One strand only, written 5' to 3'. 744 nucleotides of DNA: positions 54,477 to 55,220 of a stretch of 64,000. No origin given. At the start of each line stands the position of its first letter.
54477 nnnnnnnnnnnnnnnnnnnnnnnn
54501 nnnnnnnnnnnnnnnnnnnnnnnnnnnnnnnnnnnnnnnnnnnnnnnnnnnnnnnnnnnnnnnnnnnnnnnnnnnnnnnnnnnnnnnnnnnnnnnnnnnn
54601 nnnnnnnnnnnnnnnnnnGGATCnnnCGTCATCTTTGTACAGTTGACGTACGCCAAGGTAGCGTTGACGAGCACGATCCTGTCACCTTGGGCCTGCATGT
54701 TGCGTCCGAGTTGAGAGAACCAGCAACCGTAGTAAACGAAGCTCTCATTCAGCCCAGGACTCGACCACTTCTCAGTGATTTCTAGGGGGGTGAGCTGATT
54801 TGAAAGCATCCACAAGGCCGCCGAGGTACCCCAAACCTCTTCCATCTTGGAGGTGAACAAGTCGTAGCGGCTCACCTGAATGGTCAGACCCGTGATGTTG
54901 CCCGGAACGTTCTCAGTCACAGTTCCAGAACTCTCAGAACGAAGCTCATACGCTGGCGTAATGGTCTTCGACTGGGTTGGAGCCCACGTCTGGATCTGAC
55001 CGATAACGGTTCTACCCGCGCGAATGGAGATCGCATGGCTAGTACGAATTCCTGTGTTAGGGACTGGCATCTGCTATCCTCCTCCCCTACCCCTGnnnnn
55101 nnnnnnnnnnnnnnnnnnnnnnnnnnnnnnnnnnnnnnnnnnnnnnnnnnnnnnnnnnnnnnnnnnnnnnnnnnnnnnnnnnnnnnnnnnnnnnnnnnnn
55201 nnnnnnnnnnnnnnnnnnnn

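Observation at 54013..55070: Tandem duplicated tail tube genes (148 aa and 201 aa)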

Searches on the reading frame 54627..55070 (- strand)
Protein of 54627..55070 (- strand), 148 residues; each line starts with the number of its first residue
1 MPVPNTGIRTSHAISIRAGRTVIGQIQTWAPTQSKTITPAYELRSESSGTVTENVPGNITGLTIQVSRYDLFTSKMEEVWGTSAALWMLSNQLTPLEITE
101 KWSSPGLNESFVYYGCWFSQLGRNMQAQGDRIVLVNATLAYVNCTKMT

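Call 4: search_protein_families(library=pfam, proteins=[window:54627-55070:-], max_evalue=1)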
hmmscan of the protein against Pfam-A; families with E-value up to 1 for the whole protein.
window:54627-55070:- (148 aa): 0 families

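Call 5: search_protein_families(library=phrogs, proteins=[window:54627-55070:-], max_evalue=0.1)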
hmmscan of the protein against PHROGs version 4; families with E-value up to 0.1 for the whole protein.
window:54627-55070:- (148 aa): 1 family
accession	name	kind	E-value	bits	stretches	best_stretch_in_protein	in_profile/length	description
phrog_985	-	head and packaging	9.1e-06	26.4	1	5-146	6-138/141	virion structural protein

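Call 9: search_dna_similar(query=window:54627-55070:-, collection=phages, mode=protein, max_evalue=0.001, max_rows=40)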
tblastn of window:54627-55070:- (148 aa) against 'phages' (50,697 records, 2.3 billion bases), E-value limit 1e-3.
Records with a match: 3; places in all: 4; records where one place covers at least 80% of the query: 3.
Best place of each record, by identity: <60% 3.
By first word of the organism name: Bacillus 2; Virus 1.
By host as written in the record: Bacillus megaterium str. ATCC 43725 2; - 1.
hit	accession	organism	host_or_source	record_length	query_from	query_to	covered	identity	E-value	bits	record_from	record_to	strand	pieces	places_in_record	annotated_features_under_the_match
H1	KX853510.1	Virus Rctr197k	enrichment culture DAMO/AAA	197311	1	141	95%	42.4%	1e-31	124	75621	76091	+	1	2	hypothetical protein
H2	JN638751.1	Bacillus phage G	Bacillus megaterium str. ATCC 43725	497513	2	128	86%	30.9%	1e-7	55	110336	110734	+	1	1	180: gp180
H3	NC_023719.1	Bacillus phage G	Bacillus megaterium str. ATCC 43725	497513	2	128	86%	30.9%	1e-7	55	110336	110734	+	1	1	180: virion structural protein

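Call 10: search_solved_structures(query=window:54627-55070:-, max_evalue=10)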
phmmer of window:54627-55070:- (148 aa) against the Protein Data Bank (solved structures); distinct sequences matched with E-value up to 10: 9.
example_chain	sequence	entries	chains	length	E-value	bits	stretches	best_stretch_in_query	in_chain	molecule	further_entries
5j4z_BO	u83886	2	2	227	0.00078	22.7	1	34-104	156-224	Cytochrome c oxidase subunit 2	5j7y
9w2z_B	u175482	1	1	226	0.0022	21.2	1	47-104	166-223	Cytochrome c oxidase subunit 2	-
1occ_B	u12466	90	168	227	0.0022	21.2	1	47-104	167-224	CYTOCHROME C OXIDASE | Cytochrome c oxidase polypeptide II | Cytochrome c oxidase subunit 2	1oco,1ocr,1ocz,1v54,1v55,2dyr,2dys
7xma_B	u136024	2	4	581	0.0023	21.2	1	47-112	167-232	Cytochrome c oxidase subunit 2,Cytochrome c oxidase subunit 1 | CYTOCHROME C OXIDASE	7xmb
8ugh_4B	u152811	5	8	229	0.0046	20.2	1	46-105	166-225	Cytochrome c oxidase subunit 2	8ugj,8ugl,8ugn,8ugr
8zo8_C2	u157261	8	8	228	0.005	20.1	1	46-105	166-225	Cytochrome c oxidase subunit 2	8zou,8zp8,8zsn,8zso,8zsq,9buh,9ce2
8ugi_4B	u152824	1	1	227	0.006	19.8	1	46-104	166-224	Cytochrome c oxidase subunit 2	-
7o37_b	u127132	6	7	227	0.028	17.7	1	47-104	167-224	Cytochrome c oxidase subunit 2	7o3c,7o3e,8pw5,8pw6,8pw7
9cbv_A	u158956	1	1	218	0.15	15.3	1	86-142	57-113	Lens fiber membrane intrinsic protein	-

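Call 12: get_annotated_region(hit=H1, flank=8000)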
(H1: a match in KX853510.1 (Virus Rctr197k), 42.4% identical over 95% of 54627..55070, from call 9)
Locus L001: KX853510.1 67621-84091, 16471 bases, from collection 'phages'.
description: Virus Rctr197k, partial genome.
organism: Virus Rctr197k (NCBI taxid 1924548)
taxonomy: Viruses; Duplodnaviria; Heunggongvirae; Uroviricota; Caudoviricetes
host: -; source: enrichment culture DAMO/AAA; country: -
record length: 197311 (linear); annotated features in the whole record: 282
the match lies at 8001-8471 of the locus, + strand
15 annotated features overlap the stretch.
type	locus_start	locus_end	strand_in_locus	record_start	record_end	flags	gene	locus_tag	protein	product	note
CDS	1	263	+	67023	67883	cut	-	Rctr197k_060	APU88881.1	hypothetical protein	-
CDS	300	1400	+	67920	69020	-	-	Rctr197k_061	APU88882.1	hypothetical protein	-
misc_feature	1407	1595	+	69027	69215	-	-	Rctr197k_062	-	-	similar to hypothetical protein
CDS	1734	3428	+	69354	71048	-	-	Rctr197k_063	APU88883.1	hypothetical protein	-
CDS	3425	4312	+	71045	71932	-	-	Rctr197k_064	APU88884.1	putative homing endonuclease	-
CDS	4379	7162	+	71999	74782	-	-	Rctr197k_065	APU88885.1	hypothetical protein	-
CDS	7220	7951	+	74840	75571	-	-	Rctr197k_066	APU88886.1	conserved hypothetical protein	-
CDS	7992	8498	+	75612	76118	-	-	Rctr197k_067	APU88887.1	hypothetical protein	-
CDS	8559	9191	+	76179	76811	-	-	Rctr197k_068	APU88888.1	hypothetical protein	-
CDS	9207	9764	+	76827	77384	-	-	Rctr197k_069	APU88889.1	hypothetical protein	-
CDS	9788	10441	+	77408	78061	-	-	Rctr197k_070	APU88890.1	hypothetical protein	-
misc_feature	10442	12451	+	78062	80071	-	-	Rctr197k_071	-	-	similar to hypothetical protein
CDS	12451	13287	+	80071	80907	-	-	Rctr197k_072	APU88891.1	hypothetical protein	-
CDS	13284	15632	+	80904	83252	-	-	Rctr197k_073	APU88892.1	hypothetical protein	-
CDS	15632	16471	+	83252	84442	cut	-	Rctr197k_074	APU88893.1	hypothetical protein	-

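Call 13: get_annotated_region(hit=H3, flank=8000)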
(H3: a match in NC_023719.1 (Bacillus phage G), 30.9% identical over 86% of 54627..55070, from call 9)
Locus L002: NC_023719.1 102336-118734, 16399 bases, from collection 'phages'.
description: Bacillus phage G, complete genome.
organism: Bacillus phage G (NCBI taxid 2884420)
taxonomy: Viruses; Duplodnaviria; Heunggongvirae; Uroviricota; Caudoviricetes; Donellivirus; Donellivirus gee
host: Bacillus megaterium str. ATCC 43725; source: soil; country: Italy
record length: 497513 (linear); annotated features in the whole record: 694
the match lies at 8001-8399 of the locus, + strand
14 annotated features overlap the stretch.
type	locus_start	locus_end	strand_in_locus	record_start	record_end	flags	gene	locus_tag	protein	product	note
CDS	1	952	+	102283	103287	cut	170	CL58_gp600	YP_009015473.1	RNA ligase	ligase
CDS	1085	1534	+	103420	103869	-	171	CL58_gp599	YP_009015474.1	gp171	ribonuclease H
CDS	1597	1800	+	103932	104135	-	172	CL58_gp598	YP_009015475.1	gp172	-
CDS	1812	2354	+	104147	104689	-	173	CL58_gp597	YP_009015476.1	gp173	-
CDS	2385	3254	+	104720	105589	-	174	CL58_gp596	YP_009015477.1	gp174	-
CDS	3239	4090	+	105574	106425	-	175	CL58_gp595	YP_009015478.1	gp175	-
CDS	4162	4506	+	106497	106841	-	176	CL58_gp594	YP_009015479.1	gp176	-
CDS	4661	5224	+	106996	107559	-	177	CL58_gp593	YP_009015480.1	gp177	-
CDS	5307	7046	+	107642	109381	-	178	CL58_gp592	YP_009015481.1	tail sheath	putative head structural protein; similar to cluster C mycophages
CDS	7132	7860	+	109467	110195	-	179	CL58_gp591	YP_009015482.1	virion structural protein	-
CDS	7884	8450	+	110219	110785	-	180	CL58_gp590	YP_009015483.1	virion structural protein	-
CDS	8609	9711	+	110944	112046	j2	182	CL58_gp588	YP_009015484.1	gp182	tail assembly chaperone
CDS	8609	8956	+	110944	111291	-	181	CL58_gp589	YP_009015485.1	gp181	tail assembly chaperone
CDS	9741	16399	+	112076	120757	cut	183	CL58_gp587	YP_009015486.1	tail protein with lysin activity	tapemeasure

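Call 23: find_homologous_proteins(query=window:54627-55070:-, max_evalue=0.001)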
Query window:54627-55070:- (148 aa): 58 proteins with E <= 0.001 among 67 candidates.
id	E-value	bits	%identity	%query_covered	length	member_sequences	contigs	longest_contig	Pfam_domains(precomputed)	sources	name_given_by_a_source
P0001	3.2e-91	321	98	100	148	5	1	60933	-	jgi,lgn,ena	-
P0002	4.9e-84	297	91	100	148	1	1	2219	-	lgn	-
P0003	7.2e-76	271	86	97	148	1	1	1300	PF26461.1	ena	-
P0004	4.1e-74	265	84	97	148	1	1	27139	PF26461.1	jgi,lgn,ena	-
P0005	1.3e-72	260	81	97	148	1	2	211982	-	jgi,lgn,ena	-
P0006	5.0e-72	258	81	100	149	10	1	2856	-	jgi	jgi:hypothetical protein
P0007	2.8e-71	256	81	100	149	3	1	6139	-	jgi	jgi:hypothetical protein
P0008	4.0e-71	256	80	100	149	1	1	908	-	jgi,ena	-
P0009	3.2e-70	253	81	97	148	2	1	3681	-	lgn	-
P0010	6.3e-69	248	79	97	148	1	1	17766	-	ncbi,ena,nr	ncbi:MAG: hypothetical protein DRP01_02165 [Archaeoglobales archaeon]|nr:MAG: hypothetical protein D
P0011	2.2e-67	243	75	99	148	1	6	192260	-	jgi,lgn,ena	-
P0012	8.9e-66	238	77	96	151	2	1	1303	-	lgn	-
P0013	1.1e-65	238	74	95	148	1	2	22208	-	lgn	-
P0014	1.2e-65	238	73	95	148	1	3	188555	-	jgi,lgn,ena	-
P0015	2.9e-65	237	73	95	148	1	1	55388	-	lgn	-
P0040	6.6e-51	190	62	95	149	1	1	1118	PF26461.1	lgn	-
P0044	1.8e-48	182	47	95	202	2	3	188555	-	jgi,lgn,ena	-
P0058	2.8e-36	143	50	95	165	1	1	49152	-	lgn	-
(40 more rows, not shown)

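Call 24: search_protein_families(library=pfam, proteins=[P0003, P0004, P0040, P0044, P0058], max_evalue=10)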
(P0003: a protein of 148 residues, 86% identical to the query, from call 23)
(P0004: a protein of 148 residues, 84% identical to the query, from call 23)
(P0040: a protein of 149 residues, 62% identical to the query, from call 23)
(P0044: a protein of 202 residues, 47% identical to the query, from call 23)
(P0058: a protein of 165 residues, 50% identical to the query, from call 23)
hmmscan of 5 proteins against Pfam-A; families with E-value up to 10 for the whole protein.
P0003 (148 aa): 0 families

P0004 (148 aa): 0 families

P0040 (149 aa): 0 families

P0044 (202 aa): 0 families

P0058 (165 aa): 0 families

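Call 30: find_related_loci(query=A1, collection=viral_contigs, flank=6000)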
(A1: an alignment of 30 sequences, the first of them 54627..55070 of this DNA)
Query A1 (148 aa) in viral_contigs; peptide patterns used: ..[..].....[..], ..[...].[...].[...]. (x = any residue, [..] = any of these).
107 stretches matched a pattern; 24 encode a relative of the query (tblastn E <= 1e-3); 24 distinct loci.
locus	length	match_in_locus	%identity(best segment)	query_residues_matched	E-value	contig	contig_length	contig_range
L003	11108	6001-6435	84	1-144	1e-79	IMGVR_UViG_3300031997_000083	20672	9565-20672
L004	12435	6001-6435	81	1-144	8e-78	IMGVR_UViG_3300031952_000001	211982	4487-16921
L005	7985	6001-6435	79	1-144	8e-75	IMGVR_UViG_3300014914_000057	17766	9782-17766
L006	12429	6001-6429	78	1-142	9e-73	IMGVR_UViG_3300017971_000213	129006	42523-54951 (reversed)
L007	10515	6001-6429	78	1-142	9e-73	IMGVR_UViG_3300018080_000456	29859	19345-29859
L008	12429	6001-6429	78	1-142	9e-73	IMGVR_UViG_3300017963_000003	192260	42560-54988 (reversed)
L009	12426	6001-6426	73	1-141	1e-71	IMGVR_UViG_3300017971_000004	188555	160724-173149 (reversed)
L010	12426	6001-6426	73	1-141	1e-71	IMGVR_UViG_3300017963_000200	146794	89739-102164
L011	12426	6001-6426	73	1-141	1e-71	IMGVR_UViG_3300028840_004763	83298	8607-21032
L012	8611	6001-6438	69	1-141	3e-66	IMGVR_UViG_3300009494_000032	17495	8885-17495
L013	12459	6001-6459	65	1-147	5e-65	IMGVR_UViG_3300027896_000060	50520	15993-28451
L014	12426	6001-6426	70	1-142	6e-64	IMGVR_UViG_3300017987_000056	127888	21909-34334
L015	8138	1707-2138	67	1-141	6e-61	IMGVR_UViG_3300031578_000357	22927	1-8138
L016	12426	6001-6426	58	1-141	2e-54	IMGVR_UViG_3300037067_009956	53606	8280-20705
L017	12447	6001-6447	57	1-148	2e-54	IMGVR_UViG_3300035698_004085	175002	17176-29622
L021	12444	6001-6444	45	1-147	2e-44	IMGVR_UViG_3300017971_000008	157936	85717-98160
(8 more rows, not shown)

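Call 37: predict_structure(alignment_id=A1)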
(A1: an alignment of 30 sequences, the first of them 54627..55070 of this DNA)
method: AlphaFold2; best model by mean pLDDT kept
length: 148 residues; sequences in the alignment: 30
mean_pLDDT: 72.4   pTM: 0.62
mean pLDDT of the five models: 72.4, 70.8, 66.8, 65.3, 65.1
residues with pLDDT >= 90: 1; 70-90: 98; 50-70: 24; < 50: 25
segments of 3 or more residues with pLDDT < 50: 34-44, 47-60
pLDDT, mean of each block of 10 residues (from residue 1): 62 84 84 49 48 43 77 84 80 85 78 85 68 81 79
secondary structure, 60 per line:
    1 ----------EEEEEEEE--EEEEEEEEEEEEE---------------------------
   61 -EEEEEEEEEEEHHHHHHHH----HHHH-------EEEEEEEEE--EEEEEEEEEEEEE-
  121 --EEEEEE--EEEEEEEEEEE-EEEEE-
elements in order: E11-18 E21-33 E62-72 H73-80 H85-88 E96-104 E107-119 E123-128 E131-141 E143-147

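Call 41: search_protein_representatives(alignment_id=A1)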
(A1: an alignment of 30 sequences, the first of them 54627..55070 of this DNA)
Query: 30 sequences, 160 profile positions. Proteins with E-value up to 0.001 (for the whole library): 341; up to 1e-10: 178; up to 1e-30: 36. The best 150 are listed.
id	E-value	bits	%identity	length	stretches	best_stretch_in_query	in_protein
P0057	8.9e-66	237.0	-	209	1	1-159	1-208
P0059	3.1e-53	196.2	-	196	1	4-158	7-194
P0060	7.0e-52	191.8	-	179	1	1-157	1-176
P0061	7.3e-52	191.7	-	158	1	1-156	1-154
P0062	2.8e-51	189.8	-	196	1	4-158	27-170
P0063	1.4e-50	187.5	-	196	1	3-158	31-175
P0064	1.8e-47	177.5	-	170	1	2-158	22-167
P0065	2.0e-47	177.3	-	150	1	4-156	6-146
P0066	1.7e-46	174.3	-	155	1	4-158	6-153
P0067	2.0e-46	174.1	-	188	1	3-157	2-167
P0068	2.8e-42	160.6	-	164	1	4-154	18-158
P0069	3.0e-39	150.8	-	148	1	1-155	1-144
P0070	4.2e-39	150.3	-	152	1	15-159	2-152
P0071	1.1e-38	148.9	-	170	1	4-157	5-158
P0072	4.7e-38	146.9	-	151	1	3-159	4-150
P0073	5.5e-38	146.7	-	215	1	3-159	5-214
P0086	1.1e-32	129.4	-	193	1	3-158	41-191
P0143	1.5e-20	89.9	-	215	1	3-158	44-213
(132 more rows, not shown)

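Call 42: search_solved_structures(query=A1, max_evalue=10)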
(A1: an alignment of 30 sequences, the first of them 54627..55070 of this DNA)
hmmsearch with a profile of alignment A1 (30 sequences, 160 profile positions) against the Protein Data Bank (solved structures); distinct sequences matched with E-value up to 10: 8.
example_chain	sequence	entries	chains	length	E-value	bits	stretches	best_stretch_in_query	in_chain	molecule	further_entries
9w2z_B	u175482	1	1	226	0.051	16.7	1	47-105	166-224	Cytochrome c oxidase subunit 2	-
1occ_B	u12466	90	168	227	0.051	16.7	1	47-105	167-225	CYTOCHROME C OXIDASE | Cytochrome c oxidase polypeptide II | Cytochrome c oxidase subunit 2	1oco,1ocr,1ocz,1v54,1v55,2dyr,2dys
7xma_B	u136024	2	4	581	0.06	16.5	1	47-108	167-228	Cytochrome c oxidase subunit 2,Cytochrome c oxidase subunit 1 | CYTOCHROME C OXIDASE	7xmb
8ugh_4B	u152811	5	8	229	0.063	16.4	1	47-105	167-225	Cytochrome c oxidase subunit 2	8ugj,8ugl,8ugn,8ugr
8zo8_C2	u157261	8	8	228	0.07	16.3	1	47-105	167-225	Cytochrome c oxidase subunit 2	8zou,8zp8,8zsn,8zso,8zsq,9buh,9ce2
8ugi_4B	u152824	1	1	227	0.084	16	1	47-105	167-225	Cytochrome c oxidase subunit 2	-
5j4z_BO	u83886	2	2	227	0.098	15.8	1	47-105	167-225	Cytochrome c oxidase subunit 2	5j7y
7o37_b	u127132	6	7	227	0.14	15.3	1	47-105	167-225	Cytochrome c oxidase subunit 2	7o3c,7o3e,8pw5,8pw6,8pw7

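Call 65: find_encoding_contigs(protein=P0073, flank=4000, max_places=3)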
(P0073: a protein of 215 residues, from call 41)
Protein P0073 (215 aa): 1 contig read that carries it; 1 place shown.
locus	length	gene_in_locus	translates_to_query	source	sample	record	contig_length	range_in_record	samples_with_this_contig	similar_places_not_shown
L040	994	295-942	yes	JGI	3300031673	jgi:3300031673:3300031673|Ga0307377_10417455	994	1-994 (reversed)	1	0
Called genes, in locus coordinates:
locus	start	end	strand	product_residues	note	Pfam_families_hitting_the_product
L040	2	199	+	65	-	?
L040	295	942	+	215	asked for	-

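Call 66: find_encoding_contigs(protein=P0059, flank=4000, max_places=3)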
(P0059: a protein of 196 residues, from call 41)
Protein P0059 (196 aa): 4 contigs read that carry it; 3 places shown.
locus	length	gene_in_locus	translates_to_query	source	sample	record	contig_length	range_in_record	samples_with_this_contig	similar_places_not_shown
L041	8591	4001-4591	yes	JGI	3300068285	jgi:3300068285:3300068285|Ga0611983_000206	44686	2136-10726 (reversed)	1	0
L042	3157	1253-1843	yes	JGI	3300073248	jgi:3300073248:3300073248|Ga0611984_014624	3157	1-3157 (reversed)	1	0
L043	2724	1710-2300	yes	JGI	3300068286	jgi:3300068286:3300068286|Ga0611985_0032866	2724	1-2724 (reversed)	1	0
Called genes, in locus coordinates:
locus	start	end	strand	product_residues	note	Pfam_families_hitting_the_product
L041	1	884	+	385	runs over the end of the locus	-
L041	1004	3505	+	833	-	-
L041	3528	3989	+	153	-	-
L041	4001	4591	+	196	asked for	-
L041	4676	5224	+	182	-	-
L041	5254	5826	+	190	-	-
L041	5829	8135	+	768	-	-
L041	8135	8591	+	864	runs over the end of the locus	?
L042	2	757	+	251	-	?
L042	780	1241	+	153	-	-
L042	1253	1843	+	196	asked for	-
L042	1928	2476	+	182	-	-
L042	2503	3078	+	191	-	-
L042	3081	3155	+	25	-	?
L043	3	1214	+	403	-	?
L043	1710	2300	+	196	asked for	-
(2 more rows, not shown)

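Call 67: find_encoding_contigs(protein=P0067, flank=4000, max_places=2)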
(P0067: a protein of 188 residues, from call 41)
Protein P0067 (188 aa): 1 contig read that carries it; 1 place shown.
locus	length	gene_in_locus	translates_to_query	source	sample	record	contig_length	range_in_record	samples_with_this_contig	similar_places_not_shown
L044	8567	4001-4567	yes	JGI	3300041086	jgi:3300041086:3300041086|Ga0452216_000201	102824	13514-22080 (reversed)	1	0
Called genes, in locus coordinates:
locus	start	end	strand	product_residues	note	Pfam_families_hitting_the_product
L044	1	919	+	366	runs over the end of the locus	-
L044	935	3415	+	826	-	-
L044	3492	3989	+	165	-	-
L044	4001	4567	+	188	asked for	-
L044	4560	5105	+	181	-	-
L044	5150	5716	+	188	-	-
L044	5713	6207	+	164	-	-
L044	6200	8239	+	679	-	-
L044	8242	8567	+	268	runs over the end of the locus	-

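Call 68: find_encoding_contigs(protein=P0062, flank=4000, max_places=2)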
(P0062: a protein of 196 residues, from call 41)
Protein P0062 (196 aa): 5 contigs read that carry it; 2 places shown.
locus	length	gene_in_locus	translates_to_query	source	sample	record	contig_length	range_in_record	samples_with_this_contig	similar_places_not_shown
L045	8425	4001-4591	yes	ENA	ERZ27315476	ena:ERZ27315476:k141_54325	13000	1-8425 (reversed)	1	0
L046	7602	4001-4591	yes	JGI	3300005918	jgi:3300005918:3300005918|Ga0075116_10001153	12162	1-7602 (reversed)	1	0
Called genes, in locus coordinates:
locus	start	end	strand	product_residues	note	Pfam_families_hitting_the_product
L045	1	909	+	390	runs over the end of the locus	-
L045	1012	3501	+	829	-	-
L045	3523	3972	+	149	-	-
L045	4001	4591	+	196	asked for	-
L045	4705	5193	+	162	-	-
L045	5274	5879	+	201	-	-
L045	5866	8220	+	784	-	-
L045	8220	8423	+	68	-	?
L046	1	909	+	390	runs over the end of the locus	-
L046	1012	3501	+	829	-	-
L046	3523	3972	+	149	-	-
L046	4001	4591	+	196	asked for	-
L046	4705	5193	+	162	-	-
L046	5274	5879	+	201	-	-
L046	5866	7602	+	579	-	?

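Call 69: find_encoding_contigs(protein=P0143, flank=4000, max_places=2)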
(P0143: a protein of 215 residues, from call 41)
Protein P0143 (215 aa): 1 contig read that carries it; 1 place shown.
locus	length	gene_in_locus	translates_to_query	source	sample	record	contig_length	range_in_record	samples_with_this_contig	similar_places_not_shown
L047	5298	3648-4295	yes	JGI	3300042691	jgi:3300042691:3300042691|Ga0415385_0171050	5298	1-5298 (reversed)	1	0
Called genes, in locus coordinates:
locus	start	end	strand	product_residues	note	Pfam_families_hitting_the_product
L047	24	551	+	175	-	PF23802:DUF7178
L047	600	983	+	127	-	-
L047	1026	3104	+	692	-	-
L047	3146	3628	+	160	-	-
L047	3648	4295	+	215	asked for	-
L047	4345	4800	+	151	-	-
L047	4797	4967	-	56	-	-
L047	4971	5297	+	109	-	?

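Call 70: find_encoding_contigs(protein=P0086, flank=4000, max_places=2)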
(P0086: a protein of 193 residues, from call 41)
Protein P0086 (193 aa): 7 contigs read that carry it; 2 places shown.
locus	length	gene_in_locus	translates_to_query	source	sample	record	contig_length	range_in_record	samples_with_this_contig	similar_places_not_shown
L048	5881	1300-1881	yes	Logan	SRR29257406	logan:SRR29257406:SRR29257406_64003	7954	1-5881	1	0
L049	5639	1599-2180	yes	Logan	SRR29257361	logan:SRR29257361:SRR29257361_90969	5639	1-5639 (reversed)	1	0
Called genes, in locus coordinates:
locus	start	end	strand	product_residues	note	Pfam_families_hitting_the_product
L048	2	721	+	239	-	?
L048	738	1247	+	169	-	-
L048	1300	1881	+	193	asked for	-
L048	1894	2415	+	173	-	-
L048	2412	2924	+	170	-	-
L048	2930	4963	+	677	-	-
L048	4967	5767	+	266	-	-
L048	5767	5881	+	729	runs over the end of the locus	?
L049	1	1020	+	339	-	?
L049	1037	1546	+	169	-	-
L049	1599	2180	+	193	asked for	-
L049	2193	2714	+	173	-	-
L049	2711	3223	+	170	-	-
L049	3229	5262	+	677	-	-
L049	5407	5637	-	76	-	?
